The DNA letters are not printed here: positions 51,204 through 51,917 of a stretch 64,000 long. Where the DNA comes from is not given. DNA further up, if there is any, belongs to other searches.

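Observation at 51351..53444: Membrane-anchored degenerate J-domain protein (HPD->HLD) with a periplasmic NTF2-like domain heading the EPS locus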

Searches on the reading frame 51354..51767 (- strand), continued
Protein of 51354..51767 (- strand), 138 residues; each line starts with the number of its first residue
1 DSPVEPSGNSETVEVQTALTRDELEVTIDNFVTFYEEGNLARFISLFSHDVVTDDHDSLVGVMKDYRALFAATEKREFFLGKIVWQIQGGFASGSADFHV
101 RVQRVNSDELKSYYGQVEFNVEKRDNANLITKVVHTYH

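Call 38: search_protein_families(library=ncbifam, proteins=[P0004, P0010, P0126, P0046, P0017, P0050, P0024, P0073], max_evalue=0.001)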
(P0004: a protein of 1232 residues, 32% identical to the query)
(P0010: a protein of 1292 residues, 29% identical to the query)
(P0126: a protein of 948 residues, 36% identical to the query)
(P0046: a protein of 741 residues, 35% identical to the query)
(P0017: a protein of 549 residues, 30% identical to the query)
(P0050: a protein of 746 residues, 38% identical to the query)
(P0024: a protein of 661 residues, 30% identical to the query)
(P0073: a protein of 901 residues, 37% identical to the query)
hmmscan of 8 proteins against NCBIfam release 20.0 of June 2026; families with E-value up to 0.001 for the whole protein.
P0004 (1232 aa): 3 families
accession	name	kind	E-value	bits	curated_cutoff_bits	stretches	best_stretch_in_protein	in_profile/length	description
TIGR03015.1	pepcterm_ATPase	hypoth_equivalog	3.5e-108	361.1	324.5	1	1-269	1-269/269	XrtA/PEP-CTERM system-associated ATPase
NF000868.0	PRK00080.1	equivalog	4.5e-05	22.5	282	0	45-70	53-78/330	Holliday junction branch migration DNA helicase RuvB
TIGR03600.1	phage_DnaB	exception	0.0001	21.4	498.65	1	36-140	188-292/421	phage replicative helicase, DnaB family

P0010 (1292 aa): 3 families
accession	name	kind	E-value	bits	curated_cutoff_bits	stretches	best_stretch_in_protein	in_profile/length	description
TIGR03015.1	pepcterm_ATPase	hypoth_equivalog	6.6e-108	360.2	324.5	1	1-268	1-269/269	XrtA/PEP-CTERM system-associated ATPase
TIGR00635.1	ruvB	equivalog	0.00028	20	299.05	1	44-90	31-76/305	Holliday junction branch migration DNA helicase RuvB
NF000868.0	PRK00080.1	equivalog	0.00034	19.6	282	0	45-75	53-83/330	Holliday junction branch migration DNA helicase RuvB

P0126 (948 aa): 11 families
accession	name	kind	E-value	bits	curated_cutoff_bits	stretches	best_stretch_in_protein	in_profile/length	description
TIGR03015.1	pepcterm_ATPase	hypoth_equivalog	1.2e-102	342.9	324.5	1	4-270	1-267/269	XrtA/PEP-CTERM system-associated ATPase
TIGR02349.1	DnaJ_bact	equivalog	1.1e-10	41.5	377.2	1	563-645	1-82/354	molecular chaperone DnaJ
NF008035.0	PRK10767.1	subfamily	3.6e-09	36.1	338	1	560-653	2-94/374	molecular chaperone DnaJ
NF010872.0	PRK14279.1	equivalog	7.7e-08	31.8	556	1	562-643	9-89/394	molecular chaperone DnaJ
NF010874.0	PRK14281.1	equivalog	9.9e-08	31.5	619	1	561-631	2-71/397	chaperone protein DnaJ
NF010892.0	PRK14299.1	equivalog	1.3e-07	31.1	392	1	561-630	3-70/291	chaperone protein DnaJ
NF010885.0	PRK14292.1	equivalog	6.3e-07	28.7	585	1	562-632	2-70/371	chaperone protein DnaJ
NF010894.0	PRK14301.1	equivalog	1.2e-05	24.5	548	1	561-632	3-73/373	chaperone protein DnaJ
NF007618.0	PRK10266.1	equivalog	0.00024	20.7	403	1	562-636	4-76/306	curved DNA-binding protein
TIGR02315.1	ABC_phnC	equivalog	0.00052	19.5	266.1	0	45-122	27-105/243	phosphonate ABC transporter ATP-binding protein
NF006743.0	PRK09270.1-2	equivalog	0.00087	18.4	227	0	49-92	31-74/217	nucleoside/nucleotide kinase family protein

P0046 (741 aa): 84 families (the best 25 are shown)
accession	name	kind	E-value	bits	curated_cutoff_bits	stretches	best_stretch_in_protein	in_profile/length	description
NF007135.0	PRK09581.1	equivalog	3.3e-18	65.7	474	1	163-267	20-122/457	PleD family two-component system response regulator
NF045944.1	ResRegRpaBCyano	equivalog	1.4e-15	57.3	330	1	163-272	15-117/229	response regulator transcription factor RpaB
NF041734.1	resp_reg_RppA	equivalog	1.9e-15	56.9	250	1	149-268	3-119/229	two-component system response regulator RppA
NF041733.1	resp_reg_CseB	equivalog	1.2e-14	54.3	350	1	148-277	2-125/228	two-component system response regulator CseB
TIGR02154.1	PhoB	equivalog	1.3e-13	50.8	296.2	1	148-274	4-127/226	phosphate regulon transcriptional regulator PhoB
NF033120.0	vanR_FM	exception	1.7e-13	50.7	460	1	169-269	27-120/231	vancomycin resistance response regulator transcription factor, VanR-F/VanR-M family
NF040689.1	MtrAB_MtrA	equivalog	1.8e-13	50.4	300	1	168-275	21-121/219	MtrAB system response regulator MtrA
TIGR01818.1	ntrC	equivalog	9.4e-13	47.7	558.6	1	151-280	3-127/463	nitrogen regulation protein NR(I)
NF012023.0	PRK15479.1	equivalog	1.6e-12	47.5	337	1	149-272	3-121/224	transcriptional regulator TctD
NF050064.1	BlResRespRegCbrR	equivalog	1.7e-12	47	600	1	159-263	136-237/415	bile resistance response regulator CbrR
NF033117.2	vanR_ACDEGLN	exception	2.1e-12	47.1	350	1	168-277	21-123/226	VanR-ABDEGLN family response regulator transcription factor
NF007005.1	PRK09468.1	equivalog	4.6e-12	45.9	331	1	150-268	7-120/237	osmolarity response regulator transcription factor OmpR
NF053854.1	RespRegPhoBBctds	equivalog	8.8e-12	44.9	270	1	168-274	21-122/225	two-component system response regulator PhoB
NF045991.1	RespRegCtrARhodob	equivalog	7.8e-11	42.1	350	1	158-265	13-114/224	response regulator transcription factor CtrA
NF040534.1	resp_reg_YycF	equivalog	1.1e-10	41.1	340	1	169-276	24-124/231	response regulator YycF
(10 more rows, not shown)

P0017 (549 aa): 3 families
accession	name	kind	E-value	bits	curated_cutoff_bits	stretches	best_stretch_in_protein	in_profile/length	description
NF006089.0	PRK08241.1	subfamily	0.00015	21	240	0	275-320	203-248/343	RNA polymerase subunit sigma-70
TIGR02096.1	TIGR02096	subfamily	0.00054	20.3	97.1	0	436-485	1-52/129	ketosteroid isomerase-related protein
NF033930.1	pneumo_PspA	exception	0.00058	18.7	850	1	100-280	233-406/659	pneumococcal surface protein A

P0050 (746 aa): 4 families
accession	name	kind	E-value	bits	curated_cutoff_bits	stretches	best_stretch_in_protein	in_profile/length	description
NF008109.0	PRK10856.1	equivalog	7.7e-11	42.3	208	1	375-473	233-331/334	cytoskeleton protein RodZ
TIGR02349.1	DnaJ_bact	equivalog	2.9e-07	30.2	377.2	1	84-154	2-73/354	molecular chaperone DnaJ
NF008035.0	PRK10767.1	subfamily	1.3e-05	24.4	338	1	83-148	5-69/374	molecular chaperone DnaJ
NF010885.0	PRK14292.1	equivalog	0.00014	21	585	1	84-148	4-66/371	chaperone protein DnaJ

P0024 (661 aa): 13 families
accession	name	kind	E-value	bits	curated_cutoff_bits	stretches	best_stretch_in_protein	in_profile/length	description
TIGR02349.1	DnaJ_bact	equivalog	6.1e-09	35.7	377.2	1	80-148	1-68/354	molecular chaperone DnaJ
NF037946.1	terminal_TopJ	equivalog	3.5e-07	29.1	300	1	79-143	5-67/810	terminal organelle assembly protein TopJ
NF008035.0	PRK10767.1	subfamily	8e-07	28.4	338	1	78-144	3-68/374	molecular chaperone DnaJ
TIGR03835.1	termin_org_DnaJ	equivalog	2.6e-06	26.1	512.25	1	80-143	3-64/871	terminal organelle assembly protein TopJ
TIGR00714.1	hscB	equivalog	4e-06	27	46.75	1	92-147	4-61/156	Fe-S protein assembly co-chaperone HscB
NF002935.0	PRK03578.1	equivalog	4.1e-06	27.4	198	1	76-151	3-84/176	Fe-S protein assembly co-chaperone HscB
NF010885.0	PRK14292.1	equivalog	1.8e-05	23.9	585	1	79-143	2-64/371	chaperone protein DnaJ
NF010872.0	PRK14279.1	equivalog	1.9e-05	24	556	1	78-143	8-72/394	molecular chaperone DnaJ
NF003449.0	PRK05014.1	equivalog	3.5e-05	24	189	1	80-148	2-76/172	co-chaperone HscB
NF001420.0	PRK00294.1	equivalog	7.3e-05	22.9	169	0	94-149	21-80/173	co-chaperone HscB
NF010894.0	PRK14301.1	equivalog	7.8e-05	21.8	548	1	79-144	4-68/373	chaperone protein DnaJ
NF010871.0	PRK14278.1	equivalog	7.8e-05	21.7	502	1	79-145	3-67/378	molecular chaperone DnaJ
NF007618.0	PRK10266.1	equivalog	0.00018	21.1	403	1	80-143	5-66/306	curved DNA-binding protein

P0073 (901 aa): 7 families
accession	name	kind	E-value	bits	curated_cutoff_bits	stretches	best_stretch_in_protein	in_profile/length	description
TIGR03015.1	pepcterm_ATPase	hypoth_equivalog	2.4e-58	197.7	324.5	1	7-272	1-268/269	XrtA/PEP-CTERM system-associated ATPase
TIGR02349.1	DnaJ_bact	equivalog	0.00019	21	377.2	1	573-697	2-115/354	molecular chaperone DnaJ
NF004041.0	PRK05541.1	subfamily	0.0003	20.9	127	1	47-87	5-45/176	adenylyl-sulfate kinase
TIGR00041.1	DTMP_kinase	equivalog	0.00057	19.6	83.25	0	50-124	5-75/196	dTMP kinase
TIGR00635.1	ruvB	equivalog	0.00071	18.7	299.05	0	50-75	31-56/305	Holliday junction branch migration DNA helicase RuvB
NF000868.0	PRK00080.1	equivalog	0.00072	18.5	282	0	50-75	52-77/330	Holliday junction branch migration DNA helicase RuvB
TIGR04520.1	ECF_ATPase_1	equivalog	0.00099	18.6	315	0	33-107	13-86/269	energy-coupling factor transporter ATPase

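Call 61: search_solved_structures(query=A1, max_evalue=10, show_alignments=3)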
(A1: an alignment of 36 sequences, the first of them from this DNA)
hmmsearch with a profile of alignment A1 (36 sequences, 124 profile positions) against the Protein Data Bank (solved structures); distinct sequences matched with E-value up to 10: 103 (the best 60 are shown).
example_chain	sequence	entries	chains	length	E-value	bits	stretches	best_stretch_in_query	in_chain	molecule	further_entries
3unl_A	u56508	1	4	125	8.7e-05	25.3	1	7-53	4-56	Steroid Delta-isomerase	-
1ohs_A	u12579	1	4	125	0.00015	24.6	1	7-42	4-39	STEROID DELTA-ISOMERASE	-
3mhe_A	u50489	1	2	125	0.00015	24.5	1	7-43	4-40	Steroid Delta-Isomerase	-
1ogz_A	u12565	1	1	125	0.00016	24.5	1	7-43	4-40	STEROID DELTA-ISOMERASE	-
3m8c_A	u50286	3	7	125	0.00017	24.4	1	7-43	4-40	Steroid Delta-isomerase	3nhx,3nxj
1e97_A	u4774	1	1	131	0.00018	24.3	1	5-43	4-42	STEROID DELTA-ISOMERASE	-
1isk_A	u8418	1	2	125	0.00018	24.3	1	7-43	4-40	3-OXO-DELTA5-STEROID ISOMERASE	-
8cho_A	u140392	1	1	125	0.00018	24.3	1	7-43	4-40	STEROID DELTA-ISOMERASE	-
4k1u_A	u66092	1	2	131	0.0002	24.2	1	5-42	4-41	Steroid Delta-isomerase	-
3ov4_A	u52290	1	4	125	0.0002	24.1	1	7-42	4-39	Steroid Delta-isomerase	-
1ocv_A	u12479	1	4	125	0.00021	24.1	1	7-43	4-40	STEROID DELTA-ISOMERASE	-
1buq_A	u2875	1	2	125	0.00027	23.7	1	7-43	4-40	PROTEIN (3-KETOSTEROID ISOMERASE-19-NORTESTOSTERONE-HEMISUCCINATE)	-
5ugi_A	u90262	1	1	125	0.00029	23.7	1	7-53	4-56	Steroid Delta-isomerase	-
3nbr_A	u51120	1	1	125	0.00036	23.3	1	7-42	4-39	Steroid Delta-isomerase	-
3nuv_A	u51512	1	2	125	0.00036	23.3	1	7-42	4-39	Steroid Delta-isomerase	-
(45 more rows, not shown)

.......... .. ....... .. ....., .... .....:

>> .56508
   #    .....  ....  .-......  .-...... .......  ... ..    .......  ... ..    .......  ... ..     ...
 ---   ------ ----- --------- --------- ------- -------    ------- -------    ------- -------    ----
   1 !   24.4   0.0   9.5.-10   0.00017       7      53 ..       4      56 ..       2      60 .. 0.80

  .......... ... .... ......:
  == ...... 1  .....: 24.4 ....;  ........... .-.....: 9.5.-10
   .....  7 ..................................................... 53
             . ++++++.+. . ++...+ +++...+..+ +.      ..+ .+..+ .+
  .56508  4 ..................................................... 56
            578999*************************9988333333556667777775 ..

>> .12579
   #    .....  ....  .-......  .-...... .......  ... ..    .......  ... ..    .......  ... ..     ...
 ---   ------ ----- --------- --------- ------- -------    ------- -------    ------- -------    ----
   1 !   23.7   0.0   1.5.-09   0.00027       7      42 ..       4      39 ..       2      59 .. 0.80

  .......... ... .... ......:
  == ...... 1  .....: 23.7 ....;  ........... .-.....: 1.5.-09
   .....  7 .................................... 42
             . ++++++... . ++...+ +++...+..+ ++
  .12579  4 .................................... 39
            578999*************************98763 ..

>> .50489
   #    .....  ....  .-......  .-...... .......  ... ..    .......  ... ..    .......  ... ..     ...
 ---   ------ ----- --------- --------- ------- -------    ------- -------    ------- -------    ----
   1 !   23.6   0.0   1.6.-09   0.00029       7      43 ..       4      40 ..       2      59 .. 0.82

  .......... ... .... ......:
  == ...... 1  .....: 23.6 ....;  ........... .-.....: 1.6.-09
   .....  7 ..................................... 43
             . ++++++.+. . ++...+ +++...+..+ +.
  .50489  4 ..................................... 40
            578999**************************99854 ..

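Call 62: search_protein_families(library=pfam, alignment_id=A1, max_evalue=1)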
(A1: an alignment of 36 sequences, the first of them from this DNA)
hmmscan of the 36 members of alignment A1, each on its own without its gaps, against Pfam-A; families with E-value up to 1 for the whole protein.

A. member 1, seq(125 aa): 1 family
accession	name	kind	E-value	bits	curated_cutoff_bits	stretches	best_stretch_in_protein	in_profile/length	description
PF12680.13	SnoaL_2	-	0.077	14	27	1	16-74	2-57/102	SnoaL-like domain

B. families by the number of members that match (of 36 scanned): 38 families (the first 25 are shown)
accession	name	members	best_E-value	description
PF12680.13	SnoaL_2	26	4.8e-07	SnoaL-like domain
PF13577.12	SnoaL_4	20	5.7e-06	SnoaL-like domain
PF14534.12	DUF4440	13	1.4e-05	Domain of unknown function (DUF4440)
PF13474.12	SnoaL_3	13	0.00042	SnoaL-like domain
PF12893.14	Lumazine_bd_2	4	0.0056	Putative lumazine-binding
PF12642.13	TpcC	2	0.00038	Conjugative transposon protein TcpC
PF02613.20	Nitrate_red_del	2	0.013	Nitrate reductase delta subunit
PF04280.21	Tim44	2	0.053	Tim44-like domain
PF05223.17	MecA_N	1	0.00088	NTF2-like N-terminal transpeptidase domain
PF20941.2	DUF6848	1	0.0051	Domain of unknown function (DUF6848)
PF03426.20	CBM_15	1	0.026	Carbohydrate binding domain (family 15)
PF17883.6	MBG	1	0.043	MBG domain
PF07940.18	Hepar_II_III_C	1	0.059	Heparinase II/III-like, C-terminal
PF05854.16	MC1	1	0.061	Non-histone chromosomal protein MC1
PF09223.17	ZinT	1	0.064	ZinT (YodA) periplasmic lipocalin-like zinc-recruitment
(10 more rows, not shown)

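Call 78: list_cluster_members(proteins=[P0004, P0010, P0126, P0046, P0017, P0050, P0024, P0140, P0085, P0149])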
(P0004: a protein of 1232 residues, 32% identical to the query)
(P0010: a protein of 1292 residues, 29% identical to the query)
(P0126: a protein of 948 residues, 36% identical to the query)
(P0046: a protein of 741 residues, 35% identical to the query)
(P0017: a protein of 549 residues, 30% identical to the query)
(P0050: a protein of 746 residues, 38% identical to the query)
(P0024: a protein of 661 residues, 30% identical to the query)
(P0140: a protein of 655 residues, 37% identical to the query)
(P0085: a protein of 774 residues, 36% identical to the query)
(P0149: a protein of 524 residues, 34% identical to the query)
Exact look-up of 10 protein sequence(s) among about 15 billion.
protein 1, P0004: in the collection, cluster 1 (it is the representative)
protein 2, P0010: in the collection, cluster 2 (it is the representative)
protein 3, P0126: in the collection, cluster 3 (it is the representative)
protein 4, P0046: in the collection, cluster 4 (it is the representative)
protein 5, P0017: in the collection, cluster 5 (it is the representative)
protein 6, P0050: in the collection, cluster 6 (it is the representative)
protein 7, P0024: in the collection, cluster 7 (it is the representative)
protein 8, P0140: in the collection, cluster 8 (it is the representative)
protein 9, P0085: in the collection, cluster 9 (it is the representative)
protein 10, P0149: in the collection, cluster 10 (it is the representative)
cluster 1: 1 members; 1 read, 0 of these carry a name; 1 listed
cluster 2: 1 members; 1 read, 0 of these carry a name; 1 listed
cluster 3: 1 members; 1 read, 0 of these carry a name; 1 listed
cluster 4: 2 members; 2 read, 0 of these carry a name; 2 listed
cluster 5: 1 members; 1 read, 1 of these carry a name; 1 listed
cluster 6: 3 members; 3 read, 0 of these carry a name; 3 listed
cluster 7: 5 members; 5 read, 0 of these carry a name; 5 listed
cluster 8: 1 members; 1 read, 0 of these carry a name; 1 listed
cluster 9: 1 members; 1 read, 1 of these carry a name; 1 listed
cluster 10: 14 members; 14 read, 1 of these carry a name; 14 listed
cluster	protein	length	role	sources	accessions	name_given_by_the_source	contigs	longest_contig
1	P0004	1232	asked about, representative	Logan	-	-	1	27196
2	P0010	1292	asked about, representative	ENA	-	-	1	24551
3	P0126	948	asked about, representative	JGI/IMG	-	-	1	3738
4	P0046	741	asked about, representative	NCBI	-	-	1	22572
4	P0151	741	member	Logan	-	-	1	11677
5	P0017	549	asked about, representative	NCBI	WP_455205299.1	hypothetical protein [Kaarinaea lacus]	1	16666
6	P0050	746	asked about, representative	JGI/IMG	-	-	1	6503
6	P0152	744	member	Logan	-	-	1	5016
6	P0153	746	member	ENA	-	-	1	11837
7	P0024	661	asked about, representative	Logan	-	-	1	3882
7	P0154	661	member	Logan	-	-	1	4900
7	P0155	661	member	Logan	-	-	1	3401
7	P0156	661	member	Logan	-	-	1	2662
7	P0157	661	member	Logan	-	-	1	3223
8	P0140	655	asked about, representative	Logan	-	-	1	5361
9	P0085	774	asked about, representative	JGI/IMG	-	hypothetical protein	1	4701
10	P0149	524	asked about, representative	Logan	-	-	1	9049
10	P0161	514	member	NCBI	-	-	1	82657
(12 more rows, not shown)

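Call 79: find_encoding_contigs(protein=P0004, flank=10000, max_places=2)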
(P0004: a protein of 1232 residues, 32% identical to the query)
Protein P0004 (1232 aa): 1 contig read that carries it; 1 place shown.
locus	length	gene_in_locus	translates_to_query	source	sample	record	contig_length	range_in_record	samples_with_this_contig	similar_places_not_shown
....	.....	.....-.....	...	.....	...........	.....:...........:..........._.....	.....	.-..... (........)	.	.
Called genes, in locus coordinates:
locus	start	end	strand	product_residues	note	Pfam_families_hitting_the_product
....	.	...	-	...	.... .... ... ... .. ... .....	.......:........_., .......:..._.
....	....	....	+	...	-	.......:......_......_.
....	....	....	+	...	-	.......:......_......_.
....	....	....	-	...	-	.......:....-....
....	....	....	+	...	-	-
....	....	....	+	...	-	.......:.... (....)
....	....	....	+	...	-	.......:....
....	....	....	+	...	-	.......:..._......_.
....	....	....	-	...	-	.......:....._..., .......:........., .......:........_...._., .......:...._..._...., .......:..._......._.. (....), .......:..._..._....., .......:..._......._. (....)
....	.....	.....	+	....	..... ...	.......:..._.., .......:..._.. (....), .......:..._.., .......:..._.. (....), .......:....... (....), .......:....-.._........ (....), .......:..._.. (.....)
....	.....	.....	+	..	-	-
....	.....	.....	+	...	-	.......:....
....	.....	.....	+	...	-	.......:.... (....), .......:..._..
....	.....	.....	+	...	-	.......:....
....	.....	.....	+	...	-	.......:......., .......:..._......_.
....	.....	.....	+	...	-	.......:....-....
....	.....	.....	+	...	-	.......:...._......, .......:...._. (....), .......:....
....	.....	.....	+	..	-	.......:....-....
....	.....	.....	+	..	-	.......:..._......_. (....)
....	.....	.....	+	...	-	-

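Call 80: find_encoding_contigs(protein=P0046, flank=10000, max_places=2)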
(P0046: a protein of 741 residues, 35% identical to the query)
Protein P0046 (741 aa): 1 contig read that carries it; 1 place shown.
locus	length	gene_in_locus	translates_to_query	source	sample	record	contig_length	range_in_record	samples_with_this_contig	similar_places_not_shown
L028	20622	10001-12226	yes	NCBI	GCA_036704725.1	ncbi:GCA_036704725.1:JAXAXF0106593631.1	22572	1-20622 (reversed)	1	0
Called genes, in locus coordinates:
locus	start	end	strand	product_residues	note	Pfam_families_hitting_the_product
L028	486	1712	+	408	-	PF04932:Wzy_C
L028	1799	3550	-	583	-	-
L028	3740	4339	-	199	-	-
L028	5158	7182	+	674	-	PF16889:Hepar_II_III_N, PF05426:Alginate_lyase (weak), PF07940:Hepar_II_III_C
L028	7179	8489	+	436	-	PF03721:UDPG_MGDP_dh_N, PF00984:UDPG_MGDP_dh, PF03720:UDPG_MGDP_dh_C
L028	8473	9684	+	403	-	PF13439:Glyco_transf_4, PF13579:Glyco_trans_4_4, PF00534:Glycos_transf_1, PF13692:Glyco_trans_1_4, PF13524:Glyco_trans_1_2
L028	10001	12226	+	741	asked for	PF00072:Response_reg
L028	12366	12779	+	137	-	-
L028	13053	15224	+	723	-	PF06082:YjbH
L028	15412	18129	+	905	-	PF02563:Poly_export, PF10531:SLBB (weak), PF22461:SLBB_2, PF10531:SLBB, PF22461:SLBB_2 (weak), PF10531:SLBB (weak)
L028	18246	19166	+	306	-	PF02706:Wzz, PF13807:GNVR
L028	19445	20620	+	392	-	?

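Call 81: find_encoding_contigs(protein=P0017, flank=10000, max_places=2)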
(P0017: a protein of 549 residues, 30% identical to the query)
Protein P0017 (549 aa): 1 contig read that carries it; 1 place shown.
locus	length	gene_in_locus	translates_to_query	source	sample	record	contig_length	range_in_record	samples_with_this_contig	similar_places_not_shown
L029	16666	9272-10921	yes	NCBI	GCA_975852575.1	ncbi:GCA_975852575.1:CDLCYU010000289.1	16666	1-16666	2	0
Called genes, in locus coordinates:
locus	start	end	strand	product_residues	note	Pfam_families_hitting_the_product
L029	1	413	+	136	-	PF05936:T6SS_VasE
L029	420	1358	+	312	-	PF09850:DotU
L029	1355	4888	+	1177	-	PF14331:IcmF-related_N, PF06761:IcmF-related, PF21070:IcmF_helical, PF06744:IcmF_C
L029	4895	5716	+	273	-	PF09867:TagF_N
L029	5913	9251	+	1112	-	PF00069:Pkinase, PF07714:PK_Tyr_Ser-Thr, PF03109:ABC1, PF13428:TPR_14 (faint), PF07719:TPR_2 (faint), PF03781:FGE-sulfatase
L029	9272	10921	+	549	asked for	PF14534:DUF4440 (faint)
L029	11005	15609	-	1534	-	PF05860:TPS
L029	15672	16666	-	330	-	PF03865:ShlB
